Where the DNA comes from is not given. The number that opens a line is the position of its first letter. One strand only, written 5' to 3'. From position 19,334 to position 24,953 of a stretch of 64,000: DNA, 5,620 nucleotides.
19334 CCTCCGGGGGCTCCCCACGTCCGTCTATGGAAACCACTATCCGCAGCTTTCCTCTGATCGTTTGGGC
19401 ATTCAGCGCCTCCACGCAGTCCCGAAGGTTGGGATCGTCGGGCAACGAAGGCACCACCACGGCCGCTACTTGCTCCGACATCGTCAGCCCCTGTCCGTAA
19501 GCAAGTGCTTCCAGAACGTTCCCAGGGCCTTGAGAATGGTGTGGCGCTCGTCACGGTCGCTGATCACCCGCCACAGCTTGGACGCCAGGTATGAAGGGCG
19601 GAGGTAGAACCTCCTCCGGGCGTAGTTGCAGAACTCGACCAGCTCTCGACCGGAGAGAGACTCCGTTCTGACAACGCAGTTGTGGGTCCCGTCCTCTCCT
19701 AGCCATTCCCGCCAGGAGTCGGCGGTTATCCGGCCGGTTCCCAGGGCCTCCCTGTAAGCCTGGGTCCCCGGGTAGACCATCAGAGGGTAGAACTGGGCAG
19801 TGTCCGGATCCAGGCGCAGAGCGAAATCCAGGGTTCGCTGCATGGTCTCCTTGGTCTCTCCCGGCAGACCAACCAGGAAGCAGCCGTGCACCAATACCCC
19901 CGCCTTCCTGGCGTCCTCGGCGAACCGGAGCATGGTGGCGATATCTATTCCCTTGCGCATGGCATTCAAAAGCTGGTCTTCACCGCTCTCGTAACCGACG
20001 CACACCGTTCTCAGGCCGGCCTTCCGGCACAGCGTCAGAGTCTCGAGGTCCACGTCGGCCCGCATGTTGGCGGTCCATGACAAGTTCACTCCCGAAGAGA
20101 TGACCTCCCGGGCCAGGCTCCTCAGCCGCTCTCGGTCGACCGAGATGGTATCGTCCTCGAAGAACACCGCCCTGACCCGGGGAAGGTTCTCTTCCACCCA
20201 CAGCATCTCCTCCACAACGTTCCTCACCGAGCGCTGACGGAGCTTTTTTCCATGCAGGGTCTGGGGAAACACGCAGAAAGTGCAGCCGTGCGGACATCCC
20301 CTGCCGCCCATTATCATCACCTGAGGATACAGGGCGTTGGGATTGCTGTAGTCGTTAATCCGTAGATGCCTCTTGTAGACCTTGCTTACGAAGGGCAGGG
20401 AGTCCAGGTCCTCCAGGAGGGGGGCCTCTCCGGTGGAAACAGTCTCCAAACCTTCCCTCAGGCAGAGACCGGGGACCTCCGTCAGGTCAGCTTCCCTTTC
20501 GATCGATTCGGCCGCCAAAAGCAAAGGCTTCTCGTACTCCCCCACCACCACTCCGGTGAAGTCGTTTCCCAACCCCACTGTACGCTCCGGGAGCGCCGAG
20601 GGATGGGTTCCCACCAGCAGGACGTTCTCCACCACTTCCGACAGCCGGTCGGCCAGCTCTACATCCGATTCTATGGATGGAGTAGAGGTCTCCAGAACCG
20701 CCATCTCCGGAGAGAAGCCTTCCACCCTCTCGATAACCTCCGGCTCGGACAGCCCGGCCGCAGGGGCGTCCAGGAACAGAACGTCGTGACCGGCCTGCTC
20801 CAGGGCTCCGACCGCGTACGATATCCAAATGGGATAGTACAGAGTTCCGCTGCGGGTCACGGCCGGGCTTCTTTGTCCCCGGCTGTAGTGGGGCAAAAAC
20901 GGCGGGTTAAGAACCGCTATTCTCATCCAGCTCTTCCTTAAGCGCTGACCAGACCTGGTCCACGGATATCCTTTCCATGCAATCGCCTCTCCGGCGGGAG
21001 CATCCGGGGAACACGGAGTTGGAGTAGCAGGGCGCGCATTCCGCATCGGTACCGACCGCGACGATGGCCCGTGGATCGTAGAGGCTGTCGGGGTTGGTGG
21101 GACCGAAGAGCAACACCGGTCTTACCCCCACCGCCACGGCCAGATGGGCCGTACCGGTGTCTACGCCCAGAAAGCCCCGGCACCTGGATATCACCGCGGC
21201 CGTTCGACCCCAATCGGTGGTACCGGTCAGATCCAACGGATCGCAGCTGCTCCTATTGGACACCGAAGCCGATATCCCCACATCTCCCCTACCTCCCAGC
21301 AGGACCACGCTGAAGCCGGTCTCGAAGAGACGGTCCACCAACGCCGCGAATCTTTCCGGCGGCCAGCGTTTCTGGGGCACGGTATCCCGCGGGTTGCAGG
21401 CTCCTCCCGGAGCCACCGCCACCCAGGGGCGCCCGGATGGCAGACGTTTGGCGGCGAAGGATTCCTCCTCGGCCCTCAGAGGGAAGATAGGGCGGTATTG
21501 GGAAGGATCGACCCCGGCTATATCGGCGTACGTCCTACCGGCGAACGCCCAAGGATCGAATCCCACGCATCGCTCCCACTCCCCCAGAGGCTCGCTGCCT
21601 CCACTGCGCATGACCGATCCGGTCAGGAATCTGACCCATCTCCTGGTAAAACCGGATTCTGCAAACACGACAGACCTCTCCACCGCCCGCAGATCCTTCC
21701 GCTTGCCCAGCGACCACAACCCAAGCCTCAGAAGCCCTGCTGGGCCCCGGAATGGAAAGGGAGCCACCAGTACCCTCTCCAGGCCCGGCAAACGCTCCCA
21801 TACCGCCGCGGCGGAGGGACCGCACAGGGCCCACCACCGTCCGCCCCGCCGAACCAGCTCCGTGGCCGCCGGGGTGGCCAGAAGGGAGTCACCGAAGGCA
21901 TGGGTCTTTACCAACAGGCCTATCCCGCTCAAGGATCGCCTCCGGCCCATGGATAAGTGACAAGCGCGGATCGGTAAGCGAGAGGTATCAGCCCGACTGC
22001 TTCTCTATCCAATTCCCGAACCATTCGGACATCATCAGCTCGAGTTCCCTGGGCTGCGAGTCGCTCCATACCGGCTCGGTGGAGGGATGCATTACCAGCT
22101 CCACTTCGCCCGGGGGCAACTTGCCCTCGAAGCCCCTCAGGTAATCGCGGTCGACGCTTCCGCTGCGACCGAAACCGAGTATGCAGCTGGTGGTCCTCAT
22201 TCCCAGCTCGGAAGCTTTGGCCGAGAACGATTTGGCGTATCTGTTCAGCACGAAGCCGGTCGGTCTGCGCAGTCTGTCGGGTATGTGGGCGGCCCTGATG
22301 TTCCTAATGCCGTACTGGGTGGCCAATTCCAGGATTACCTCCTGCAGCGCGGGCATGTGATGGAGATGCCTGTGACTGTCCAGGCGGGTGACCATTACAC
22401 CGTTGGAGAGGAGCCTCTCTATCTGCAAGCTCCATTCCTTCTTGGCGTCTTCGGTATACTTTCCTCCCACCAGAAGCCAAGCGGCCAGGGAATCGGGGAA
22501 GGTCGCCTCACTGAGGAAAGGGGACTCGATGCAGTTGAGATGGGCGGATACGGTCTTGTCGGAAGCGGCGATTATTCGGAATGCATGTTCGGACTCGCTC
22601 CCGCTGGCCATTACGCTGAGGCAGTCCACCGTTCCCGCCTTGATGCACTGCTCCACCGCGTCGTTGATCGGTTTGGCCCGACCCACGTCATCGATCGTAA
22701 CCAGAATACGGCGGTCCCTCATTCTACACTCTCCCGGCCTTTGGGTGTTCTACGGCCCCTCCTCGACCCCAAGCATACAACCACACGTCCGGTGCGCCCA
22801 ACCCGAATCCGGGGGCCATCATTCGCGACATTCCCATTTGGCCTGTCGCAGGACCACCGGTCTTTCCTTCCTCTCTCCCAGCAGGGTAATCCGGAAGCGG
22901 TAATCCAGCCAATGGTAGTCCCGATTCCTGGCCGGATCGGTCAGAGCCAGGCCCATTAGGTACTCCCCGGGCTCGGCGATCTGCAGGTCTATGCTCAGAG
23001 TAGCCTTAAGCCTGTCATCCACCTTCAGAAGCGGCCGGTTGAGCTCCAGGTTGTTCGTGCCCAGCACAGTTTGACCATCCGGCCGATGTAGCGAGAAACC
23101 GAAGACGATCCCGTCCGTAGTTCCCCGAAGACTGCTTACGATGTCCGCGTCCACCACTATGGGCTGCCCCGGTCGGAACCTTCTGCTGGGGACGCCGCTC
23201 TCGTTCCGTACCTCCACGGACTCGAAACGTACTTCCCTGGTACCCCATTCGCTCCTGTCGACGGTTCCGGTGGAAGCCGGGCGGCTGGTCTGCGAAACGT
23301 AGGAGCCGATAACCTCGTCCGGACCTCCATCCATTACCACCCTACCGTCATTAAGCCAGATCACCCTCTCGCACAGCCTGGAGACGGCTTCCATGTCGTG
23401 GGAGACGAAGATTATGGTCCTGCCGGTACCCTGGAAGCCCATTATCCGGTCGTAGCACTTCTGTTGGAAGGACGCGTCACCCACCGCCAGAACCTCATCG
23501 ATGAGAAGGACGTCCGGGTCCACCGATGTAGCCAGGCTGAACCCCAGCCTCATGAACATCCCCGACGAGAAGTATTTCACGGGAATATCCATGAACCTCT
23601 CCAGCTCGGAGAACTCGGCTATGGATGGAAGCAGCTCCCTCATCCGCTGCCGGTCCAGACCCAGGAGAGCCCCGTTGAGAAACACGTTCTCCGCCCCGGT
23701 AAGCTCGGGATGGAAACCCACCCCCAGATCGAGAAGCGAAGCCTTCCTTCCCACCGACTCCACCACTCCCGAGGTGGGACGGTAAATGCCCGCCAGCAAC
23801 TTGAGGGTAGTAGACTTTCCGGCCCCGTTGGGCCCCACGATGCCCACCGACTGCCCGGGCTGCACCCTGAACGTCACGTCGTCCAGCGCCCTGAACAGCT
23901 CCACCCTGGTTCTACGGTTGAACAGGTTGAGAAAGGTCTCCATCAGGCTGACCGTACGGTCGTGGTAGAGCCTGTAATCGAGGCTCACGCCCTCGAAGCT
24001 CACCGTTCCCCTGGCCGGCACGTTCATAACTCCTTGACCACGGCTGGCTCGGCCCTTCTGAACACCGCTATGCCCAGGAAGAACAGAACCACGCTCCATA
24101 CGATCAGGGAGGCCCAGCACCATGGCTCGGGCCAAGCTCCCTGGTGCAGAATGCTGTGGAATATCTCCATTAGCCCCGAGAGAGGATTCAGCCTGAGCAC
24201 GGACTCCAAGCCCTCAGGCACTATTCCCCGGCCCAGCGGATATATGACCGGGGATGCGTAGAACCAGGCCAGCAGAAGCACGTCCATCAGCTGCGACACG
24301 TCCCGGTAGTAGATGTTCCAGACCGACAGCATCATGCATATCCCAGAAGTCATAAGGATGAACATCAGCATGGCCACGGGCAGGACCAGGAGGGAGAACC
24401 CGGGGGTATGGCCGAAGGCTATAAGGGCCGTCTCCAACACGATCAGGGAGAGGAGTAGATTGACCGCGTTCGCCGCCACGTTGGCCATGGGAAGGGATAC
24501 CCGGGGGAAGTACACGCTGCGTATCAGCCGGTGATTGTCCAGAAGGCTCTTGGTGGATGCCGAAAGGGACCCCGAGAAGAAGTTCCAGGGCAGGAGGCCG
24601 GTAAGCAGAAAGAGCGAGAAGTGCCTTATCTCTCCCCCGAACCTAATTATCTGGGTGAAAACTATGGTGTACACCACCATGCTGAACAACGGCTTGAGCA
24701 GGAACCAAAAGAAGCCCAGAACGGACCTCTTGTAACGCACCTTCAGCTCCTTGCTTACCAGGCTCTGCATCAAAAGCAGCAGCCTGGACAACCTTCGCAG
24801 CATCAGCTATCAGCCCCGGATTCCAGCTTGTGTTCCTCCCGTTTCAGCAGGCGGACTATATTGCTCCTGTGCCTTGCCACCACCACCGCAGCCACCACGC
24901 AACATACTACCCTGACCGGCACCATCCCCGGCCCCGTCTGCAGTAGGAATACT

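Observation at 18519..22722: HpnI/HpnJ/HpnK-like trio (GT2 – B12-radical-SAM – YdjC deacetylase) inside a Wzm/Wzt glycan export locus, with no hopanoid cyclase nearby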

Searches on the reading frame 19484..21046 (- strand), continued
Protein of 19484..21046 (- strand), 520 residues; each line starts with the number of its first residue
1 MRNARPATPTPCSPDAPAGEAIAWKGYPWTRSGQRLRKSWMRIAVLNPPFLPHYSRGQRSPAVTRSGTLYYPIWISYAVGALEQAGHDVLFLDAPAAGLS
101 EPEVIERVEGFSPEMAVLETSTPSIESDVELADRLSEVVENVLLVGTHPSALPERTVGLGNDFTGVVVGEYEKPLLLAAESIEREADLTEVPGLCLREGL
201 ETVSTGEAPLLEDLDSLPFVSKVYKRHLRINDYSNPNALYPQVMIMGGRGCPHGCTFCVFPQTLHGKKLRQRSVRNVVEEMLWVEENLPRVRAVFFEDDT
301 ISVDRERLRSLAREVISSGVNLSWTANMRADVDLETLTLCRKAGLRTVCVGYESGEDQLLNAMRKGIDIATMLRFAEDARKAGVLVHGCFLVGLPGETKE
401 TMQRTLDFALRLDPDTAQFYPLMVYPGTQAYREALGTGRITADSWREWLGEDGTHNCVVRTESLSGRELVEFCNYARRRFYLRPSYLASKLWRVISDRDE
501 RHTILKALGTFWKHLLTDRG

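Call 76: predict_structure(alignment_id=A5)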
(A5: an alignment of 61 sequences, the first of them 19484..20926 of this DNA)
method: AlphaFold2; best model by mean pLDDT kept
length: 480 residues; sequences in the alignment: 61
mean_pLDDT: 91.4   pTM: 0.91
mean pLDDT of the five models: 91.4, 91.4, 91.3, 89.2, 87.4
residues with pLDDT >= 90: 373; 70-90: 78; 50-70: 28; < 50: 1
segments of 3 or more residues with pLDDT < 50: none
pLDDT, mean of each block of 10 residues (from residue 1): 96 74 61 95 98 94 98 98 95 98 97 97 97 97 97 96 94 95 95 77 91 91 93 97 95 88 94 98 93 98 95 95 94 98 95 93 98 92 92 95 89 84 93 92 88 78 70 63
secondary structure, 60 per line:
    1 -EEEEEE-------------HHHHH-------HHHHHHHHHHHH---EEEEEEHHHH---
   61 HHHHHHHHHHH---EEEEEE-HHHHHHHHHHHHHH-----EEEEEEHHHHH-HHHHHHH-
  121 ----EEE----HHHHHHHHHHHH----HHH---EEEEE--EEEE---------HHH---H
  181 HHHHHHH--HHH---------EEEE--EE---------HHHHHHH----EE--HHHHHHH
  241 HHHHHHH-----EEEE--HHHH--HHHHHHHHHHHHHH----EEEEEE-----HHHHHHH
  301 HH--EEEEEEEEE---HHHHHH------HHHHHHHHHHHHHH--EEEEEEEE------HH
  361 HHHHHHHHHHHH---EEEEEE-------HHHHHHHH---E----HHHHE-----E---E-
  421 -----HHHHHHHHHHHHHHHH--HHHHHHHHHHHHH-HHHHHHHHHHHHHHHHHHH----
elements in order: E2-7 H21-25 H33-44 E48-53 H54-57 H61-71 E75-80 H82-95 E101-106 H107-111 H113-119 E125-127 H132-143 E154-158 E161-164 H180-187 E202-205 H219-225 H234-247 E253-256 H259-262 H265-278 E283-288 H294-302 E305-313 H317-322 H329-342 E345-352 H359-372 E376-381 H389-396 H405-408 H426-441 H444-456 H458-476

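Call 79: fold_search(model_id=the predicted structure, library=pdb)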
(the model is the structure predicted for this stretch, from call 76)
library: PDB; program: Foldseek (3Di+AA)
matches with E <= 10: 1791; with E <= 0.001: 236
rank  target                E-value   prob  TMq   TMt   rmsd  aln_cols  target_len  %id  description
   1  6fd2_B                1.2e-27  1.00  0.72  0.76   4.6       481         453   24  Radical SAM 1,2-diol dehydratase AprD4 in complex with its substrate paromamine (released 2018-01-17)
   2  6fd2_A                5.8e-27  1.00  0.72  0.76   6.9       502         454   23  Radical SAM 1,2-diol dehydratase AprD4 in complex with its substrate paromamine (released 2018-01-17)
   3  9ccb                  2.0e-22  1.00  0.65  0.74   7.6       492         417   20  X-ray crystal structure of methyl-coenzyme M reductase glutamine methylase (MgmA) from Methanothermobacter marburgensis  (released 2025-01-01)
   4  6wte_A                2.9e-22  1.00  0.71  0.61   6.3       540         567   18  Structure of radical S-adenosylmethionine methyltransferase, TsrM, from Kitasatospora setae with cobalamin and [4Fe-4S (released 2020-12-23)
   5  6wte_B                2.0e-21  1.00  0.71  0.65   5.4       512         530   20  Structure of radical S-adenosylmethionine methyltransferase, TsrM, from Kitasatospora setae with cobalamin and [4Fe-4S (released 2020-12-23)
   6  6wtf_B                4.8e-21  1.00  0.70  0.63   6.0       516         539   20  Structure of radical S-adenosylmethionine methyltransferase, TsrM, from Kitasatospora setae with tryptophan substrate  (released 2020-12-23)
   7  6wtf_A                5.4e-21  1.00  0.66  0.59   5.9       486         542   19  Structure of radical S-adenosylmethionine methyltransferase, TsrM, from Kitasatospora setae with tryptophan substrate  (released 2020-12-23)
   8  9n1d                  3.7e-20  1.00  0.68  0.53   4.5       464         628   15  Crystal structure of CysS from Corallococcus sp. CA054B with 5'-deoxyadenosine and methionine bound (released 2026-01-28)
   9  9n1b                  4.7e-20  1.00  0.70  0.55   4.3       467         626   16  Crystal structure of CysS from Corallococcus sp. CA054B with 5'-deoxyadenosine, methionine, and pantetheinylated 3-metho (released 2026-01-28)
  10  5ul4                  2.5e-19  1.00  0.69  0.47   6.8       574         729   14  Structure of Cobalamin-dependent S-adenosylmethionine radical enzyme OxsB with aqua-cobalamin and S-adenosylmethionine b (released 2017-04-19)
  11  9n1c                  3.2e-19  1.00  0.66  0.52   5.3       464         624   15  Crystal structure of CysS from Corallococcus sp. CA054B with 5'-deoxyadenosine, methionine, and pantetheinylated 3-ethox (released 2026-01-28)
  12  5ul3                  5.8e-19  1.00  0.69  0.47   7.4       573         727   14  Structure of Cobalamin-dependent S-adenosylmethionine radical enzyme OxsB with aqua-cobalamin bound (released 2017-04-19)
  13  5ul2                  5.9e-18  1.00  0.70  0.48   7.1       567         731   13  Structure of Apo, SeMet-labeled Cobalamin-dependent S-adenosylmethionine radical enzyme OxsB (released 2017-04-19)
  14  7kdx_A                4.3e-17  1.00  0.69  0.52   7.3       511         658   16  Crystal structure of Streptomyces tokunonesis TokK with hydroxycobalamin, 5'-deoxyadenosine, and methionine (released 2022-01-12)
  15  7kdx_B                1.5e-16  1.00  0.71  0.53   7.2       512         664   17  Crystal structure of Streptomyces tokunonesis TokK with hydroxycobalamin, 5'-deoxyadenosine, and methionine (released 2022-01-12)
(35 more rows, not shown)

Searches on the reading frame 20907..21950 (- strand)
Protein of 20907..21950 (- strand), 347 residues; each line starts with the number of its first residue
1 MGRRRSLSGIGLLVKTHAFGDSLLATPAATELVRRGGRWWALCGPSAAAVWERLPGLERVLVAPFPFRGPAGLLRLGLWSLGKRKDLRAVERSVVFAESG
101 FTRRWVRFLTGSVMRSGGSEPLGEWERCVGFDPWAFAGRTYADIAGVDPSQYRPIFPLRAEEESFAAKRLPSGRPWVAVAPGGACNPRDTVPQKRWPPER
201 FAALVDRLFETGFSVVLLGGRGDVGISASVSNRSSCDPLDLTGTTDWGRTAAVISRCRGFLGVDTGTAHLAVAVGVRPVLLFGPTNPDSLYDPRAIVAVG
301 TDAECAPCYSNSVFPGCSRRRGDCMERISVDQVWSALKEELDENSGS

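Call 4: search_protein_families(library=ncbifam, proteins=[window:20907-21950:-], max_evalue=0.01)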
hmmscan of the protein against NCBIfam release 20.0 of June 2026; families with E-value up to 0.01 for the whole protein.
window:20907-21950:- (347 aa): 7 families
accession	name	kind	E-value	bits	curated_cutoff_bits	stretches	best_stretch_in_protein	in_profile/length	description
TIGR02195.1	heptsyl_trn_II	equivalog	3.2e-17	62.7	134.6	1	162-339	160-336/339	lipopolysaccharide heptosyltransferase II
NF008162.0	PRK10916.1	equivalog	2.9e-13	49.7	569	1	169-288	175-293/348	ADP-heptose--LPS heptosyltransferase RfaF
TIGR02201.1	heptsyl_trn_III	equivalog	3.7e-11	42.7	170.2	1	194-286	195-290/344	putative lipopolysaccharide heptosyltransferase III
TIGR02193.1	heptsyl_trn_I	equivalog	8.9e-11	41.6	185.3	1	193-337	193-316/320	lipopolysaccharide heptosyltransferase I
NF007742.0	PRK10422.1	equivalog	4.4e-10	38.9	467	1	194-286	197-292/352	lipopolysaccharide core heptosyltransferase RfaQ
NF008204.0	PRK10964.1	equivalog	1.8e-06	27.3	437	1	191-288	189-285/322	lipopolysaccharide heptosyltransferase RfaC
TIGR04414.1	hepto_Aah_TibC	equivalog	7.1e-05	21.9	200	1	139-301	176-326/374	autotransporter strand-loop-strand O-heptosyltransferase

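Call 5: search_protein_families(library=pfam, proteins=[window:20907-21950:-], max_evalue=0.01)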
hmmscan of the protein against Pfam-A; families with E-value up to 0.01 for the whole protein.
window:20907-21950:- (347 aa): 1 family
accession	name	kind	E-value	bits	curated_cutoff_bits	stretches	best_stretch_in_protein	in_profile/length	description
PF01075.23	Glyco_transf_9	-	1.1e-22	81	22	1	146-310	77-238/247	Glycosyltransferase family 9 (heptosyltransferase)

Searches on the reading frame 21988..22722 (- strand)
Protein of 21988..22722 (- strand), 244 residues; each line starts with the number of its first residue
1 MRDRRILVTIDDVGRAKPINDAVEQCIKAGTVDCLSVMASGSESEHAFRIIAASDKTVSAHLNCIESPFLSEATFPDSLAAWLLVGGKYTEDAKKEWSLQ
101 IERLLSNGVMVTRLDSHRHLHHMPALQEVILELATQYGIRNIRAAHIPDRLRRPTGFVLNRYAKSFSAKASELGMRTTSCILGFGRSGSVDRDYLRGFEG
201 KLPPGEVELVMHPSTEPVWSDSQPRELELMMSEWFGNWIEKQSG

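Call 4: search_protein_families(library=ncbifam, proteins=[window:21988-22722:-], max_evalue=0.01)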
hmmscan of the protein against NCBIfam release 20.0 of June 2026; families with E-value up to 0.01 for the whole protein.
window:21988-22722:- (244 aa): 3 families
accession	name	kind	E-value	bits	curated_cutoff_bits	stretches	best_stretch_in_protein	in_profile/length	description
TIGR03473.1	HpnK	hypoth_equivalog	3.8e-23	82.1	232.6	1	4-216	2-238/283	hopanoid biosynthesis-associated protein HpnK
NF002559.0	PRK02134.1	equivalog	6e-15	55.5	227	1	4-162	3-173/249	chitin disaccharide deacetylase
NF052308.1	CarbhyDeactlThm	equivalog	1.5e-05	24.4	400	1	4-147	12-157/265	carbohydrate deacetylase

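Call 5: search_protein_families(library=pfam, proteins=[window:21988-22722:-], max_evalue=0.01)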
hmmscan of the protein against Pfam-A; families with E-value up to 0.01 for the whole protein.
window:21988-22722:- (244 aa): 1 family
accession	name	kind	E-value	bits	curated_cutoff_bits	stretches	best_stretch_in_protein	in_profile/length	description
PF04794.17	YdjC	-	2e-33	116.9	29.7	1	5-240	1-265/266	YdjC-like protein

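Call 51: find_homologous_proteins(query=window:21988-22722:-, max_evalue=0.00001)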
Query window:21988-22722:- (244 aa): 22 proteins with E <= 0.00001 among 284 candidates.
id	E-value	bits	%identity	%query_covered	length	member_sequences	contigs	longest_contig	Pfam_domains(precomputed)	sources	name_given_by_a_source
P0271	8.3e-146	502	90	100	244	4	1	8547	PF04794.18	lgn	-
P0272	1.5e-73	265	52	96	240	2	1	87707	PF04794.18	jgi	-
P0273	4.1e-73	264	53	97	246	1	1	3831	PF04794.18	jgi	jgi:hypothetical protein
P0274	3.5e-71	258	51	97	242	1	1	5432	PF04794.18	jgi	jgi:predicted glycoside hydrolase/deacetylase ChbG (UPF0249 family)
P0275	1.4e-70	256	51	97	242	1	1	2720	PF04794.18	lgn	-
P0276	1.6e-68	249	49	96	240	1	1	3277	PF04794.18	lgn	-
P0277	5.2e-67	244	46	99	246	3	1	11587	PF04794.18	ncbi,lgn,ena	-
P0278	2.0e-66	242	50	95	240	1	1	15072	PF04794.18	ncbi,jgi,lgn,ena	-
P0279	7.6e-66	240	46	98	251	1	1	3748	PF04794.18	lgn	-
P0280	1.9e-65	239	48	97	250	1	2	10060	PF04794.18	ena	-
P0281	2.0e-65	239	48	97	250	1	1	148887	PF04794.18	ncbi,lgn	-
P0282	2.8e-65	238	47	96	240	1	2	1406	PF04794.18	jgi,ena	-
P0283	3.1e-65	238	47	96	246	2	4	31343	PF04794.18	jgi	-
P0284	2.5e-64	235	46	97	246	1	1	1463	PF04794.18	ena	-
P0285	8.5e-64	233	47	98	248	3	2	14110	PF04794.18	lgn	-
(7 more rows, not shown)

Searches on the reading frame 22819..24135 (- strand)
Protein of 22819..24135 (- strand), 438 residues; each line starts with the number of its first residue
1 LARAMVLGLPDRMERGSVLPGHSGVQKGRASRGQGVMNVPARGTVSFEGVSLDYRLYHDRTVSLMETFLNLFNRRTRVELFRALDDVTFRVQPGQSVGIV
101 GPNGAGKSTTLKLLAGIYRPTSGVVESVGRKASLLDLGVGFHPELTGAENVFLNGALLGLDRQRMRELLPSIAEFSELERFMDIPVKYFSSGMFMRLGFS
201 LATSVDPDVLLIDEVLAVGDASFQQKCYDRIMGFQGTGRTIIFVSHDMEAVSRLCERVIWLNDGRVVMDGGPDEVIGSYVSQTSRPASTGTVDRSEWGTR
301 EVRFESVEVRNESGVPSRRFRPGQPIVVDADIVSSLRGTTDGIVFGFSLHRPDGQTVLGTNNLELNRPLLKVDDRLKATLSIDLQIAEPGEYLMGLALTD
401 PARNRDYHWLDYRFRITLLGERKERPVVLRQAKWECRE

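Call 7: search_protein_families(library=pfam, proteins=[window:22819-24135:-], max_evalue=0.001)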
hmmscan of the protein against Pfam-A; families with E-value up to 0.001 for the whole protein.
window:22819-24135:- (438 aa): 2 families
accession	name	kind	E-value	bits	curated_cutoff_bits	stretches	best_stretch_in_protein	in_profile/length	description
PF00005.33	ABC_tran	-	1.4e-19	71.5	25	1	84-215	1-135/137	ABC transporter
PF14524.12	Wzt_C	-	8.7e-17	61.9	30.4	1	295-418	3-129/143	Wzt C-terminal domain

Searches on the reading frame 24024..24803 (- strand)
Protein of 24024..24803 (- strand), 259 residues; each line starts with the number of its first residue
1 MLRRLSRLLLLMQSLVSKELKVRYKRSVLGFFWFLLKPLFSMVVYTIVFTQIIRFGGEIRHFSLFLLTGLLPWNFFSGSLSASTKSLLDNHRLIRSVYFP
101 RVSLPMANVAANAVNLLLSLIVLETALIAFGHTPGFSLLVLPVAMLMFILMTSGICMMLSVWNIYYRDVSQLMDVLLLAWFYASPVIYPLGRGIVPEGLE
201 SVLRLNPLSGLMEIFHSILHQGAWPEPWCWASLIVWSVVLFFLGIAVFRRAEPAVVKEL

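Call 7: search_protein_families(library=pfam, proteins=[window:24024-24803:-], max_evalue=0.001)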
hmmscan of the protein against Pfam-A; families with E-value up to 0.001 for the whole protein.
window:24024-24803:- (259 aa): 1 family
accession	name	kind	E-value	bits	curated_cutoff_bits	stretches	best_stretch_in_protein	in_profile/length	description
PF01061.29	ABC2_membrane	-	9.8e-16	58.4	26.9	1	13-218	4-209/211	ABC-2 type transporter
